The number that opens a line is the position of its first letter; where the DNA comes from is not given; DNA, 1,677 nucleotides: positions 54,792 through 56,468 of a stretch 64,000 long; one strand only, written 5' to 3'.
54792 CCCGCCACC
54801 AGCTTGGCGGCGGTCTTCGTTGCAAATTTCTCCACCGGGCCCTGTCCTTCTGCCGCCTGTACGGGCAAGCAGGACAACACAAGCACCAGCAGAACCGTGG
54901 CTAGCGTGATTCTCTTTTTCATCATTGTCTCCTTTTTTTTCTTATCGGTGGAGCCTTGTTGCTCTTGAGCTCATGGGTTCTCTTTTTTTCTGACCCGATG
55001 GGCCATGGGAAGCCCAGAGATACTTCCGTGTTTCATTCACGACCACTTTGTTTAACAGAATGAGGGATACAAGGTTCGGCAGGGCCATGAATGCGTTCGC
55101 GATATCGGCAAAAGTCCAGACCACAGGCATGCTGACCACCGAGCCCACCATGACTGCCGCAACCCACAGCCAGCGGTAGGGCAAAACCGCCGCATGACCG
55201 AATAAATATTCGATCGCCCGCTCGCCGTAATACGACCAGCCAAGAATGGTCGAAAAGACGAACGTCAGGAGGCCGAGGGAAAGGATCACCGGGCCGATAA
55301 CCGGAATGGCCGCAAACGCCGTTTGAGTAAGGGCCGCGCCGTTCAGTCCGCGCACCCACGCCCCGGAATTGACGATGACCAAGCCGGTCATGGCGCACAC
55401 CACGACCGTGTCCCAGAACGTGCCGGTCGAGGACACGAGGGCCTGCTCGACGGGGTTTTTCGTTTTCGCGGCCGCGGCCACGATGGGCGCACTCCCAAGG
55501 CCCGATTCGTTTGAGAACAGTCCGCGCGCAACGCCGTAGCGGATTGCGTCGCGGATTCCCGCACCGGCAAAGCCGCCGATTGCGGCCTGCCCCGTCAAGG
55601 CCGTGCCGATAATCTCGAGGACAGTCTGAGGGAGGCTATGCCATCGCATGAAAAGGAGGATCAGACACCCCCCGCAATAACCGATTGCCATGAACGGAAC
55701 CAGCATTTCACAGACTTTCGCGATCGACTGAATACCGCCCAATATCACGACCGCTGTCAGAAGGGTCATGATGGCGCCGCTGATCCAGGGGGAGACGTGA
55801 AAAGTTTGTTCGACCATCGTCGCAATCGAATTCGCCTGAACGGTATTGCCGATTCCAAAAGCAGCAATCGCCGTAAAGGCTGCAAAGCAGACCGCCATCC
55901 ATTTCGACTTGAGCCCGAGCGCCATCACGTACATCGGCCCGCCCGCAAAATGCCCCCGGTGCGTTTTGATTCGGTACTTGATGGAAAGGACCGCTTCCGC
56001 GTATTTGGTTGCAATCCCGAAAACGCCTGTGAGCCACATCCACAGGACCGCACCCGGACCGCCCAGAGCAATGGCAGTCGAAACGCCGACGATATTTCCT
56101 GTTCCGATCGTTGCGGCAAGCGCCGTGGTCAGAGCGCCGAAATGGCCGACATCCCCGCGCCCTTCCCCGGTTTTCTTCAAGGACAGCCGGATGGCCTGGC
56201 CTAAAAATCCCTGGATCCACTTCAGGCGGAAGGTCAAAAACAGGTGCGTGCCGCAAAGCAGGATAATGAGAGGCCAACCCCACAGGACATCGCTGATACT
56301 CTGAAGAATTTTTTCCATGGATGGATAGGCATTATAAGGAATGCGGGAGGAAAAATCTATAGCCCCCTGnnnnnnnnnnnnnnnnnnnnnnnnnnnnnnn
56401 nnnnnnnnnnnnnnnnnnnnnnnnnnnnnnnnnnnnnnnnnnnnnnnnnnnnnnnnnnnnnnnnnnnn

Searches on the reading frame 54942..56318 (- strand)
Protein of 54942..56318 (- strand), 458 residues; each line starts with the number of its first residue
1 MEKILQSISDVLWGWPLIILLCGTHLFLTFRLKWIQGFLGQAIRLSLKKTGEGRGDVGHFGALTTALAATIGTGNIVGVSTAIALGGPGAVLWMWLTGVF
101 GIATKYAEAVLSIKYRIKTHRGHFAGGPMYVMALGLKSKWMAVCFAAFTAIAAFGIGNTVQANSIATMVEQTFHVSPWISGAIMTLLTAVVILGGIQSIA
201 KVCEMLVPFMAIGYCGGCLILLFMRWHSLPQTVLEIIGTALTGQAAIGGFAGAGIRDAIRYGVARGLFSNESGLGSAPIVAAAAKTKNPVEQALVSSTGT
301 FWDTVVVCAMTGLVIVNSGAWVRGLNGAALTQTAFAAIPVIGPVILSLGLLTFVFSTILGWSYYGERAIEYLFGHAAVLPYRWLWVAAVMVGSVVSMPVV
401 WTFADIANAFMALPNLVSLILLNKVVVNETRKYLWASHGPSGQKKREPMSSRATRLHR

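Call 10: search_protein_families(library=pfam, proteins=[window:54942-56318:-], max_evalue=0.001)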
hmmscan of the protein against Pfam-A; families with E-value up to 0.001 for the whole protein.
window:54942-56318:- (458 aa): 1 family
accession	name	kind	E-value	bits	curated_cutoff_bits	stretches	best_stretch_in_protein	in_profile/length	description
PF01235.23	Na_Ala_symp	-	5.5e-134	447.8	24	1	49-436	5-382/392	Sodium:alanine symporter family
